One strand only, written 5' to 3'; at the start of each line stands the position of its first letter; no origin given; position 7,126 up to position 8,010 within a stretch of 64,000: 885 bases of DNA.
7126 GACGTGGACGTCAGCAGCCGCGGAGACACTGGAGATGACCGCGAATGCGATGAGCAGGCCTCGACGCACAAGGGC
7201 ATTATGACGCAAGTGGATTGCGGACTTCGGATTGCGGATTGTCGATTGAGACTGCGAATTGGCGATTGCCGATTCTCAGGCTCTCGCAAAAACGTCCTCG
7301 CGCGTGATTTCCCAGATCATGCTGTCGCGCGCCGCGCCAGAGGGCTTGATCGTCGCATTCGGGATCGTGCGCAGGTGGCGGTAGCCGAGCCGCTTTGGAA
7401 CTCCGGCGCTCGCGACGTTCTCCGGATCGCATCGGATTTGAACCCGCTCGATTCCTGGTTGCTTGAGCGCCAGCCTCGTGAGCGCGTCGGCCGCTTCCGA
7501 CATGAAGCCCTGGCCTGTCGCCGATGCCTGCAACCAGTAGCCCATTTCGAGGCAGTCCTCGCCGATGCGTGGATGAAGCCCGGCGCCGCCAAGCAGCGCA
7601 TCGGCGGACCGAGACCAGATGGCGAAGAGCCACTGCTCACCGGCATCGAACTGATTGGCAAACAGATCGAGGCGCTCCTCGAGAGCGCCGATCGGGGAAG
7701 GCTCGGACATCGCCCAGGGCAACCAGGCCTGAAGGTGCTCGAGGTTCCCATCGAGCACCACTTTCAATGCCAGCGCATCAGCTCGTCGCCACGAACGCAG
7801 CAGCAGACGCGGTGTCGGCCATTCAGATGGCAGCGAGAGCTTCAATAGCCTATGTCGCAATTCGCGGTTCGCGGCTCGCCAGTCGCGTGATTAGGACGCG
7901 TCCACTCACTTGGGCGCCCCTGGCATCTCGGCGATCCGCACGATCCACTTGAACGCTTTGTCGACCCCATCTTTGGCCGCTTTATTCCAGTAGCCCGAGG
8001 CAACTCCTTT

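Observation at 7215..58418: Intergenic regions built from 7-8 nt tandem units: period conserved, unit sequence locus-specific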

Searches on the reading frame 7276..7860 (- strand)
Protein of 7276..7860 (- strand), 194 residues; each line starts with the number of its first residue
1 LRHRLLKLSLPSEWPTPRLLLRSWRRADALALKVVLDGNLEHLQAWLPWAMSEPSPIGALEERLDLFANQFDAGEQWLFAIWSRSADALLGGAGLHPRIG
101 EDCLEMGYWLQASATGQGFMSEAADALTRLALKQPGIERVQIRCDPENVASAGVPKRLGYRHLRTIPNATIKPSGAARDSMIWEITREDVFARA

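Call 11: search_protein_families(library=pfam, proteins=[window:7276-7860:-])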
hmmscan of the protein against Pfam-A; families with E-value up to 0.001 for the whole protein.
window:7276-7860:- (194 aa): 2 families
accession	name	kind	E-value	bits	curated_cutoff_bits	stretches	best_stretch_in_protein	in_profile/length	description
PF13302.13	Acetyltransf_3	-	1.1e-25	91.3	25.4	1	18-161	1-138/138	Acetyltransferase (GNAT) domain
PF00583.31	Acetyltransf_1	-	5.7e-08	33.5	20.7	1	48-160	9-116/116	Acetyltransferase (GNAT) family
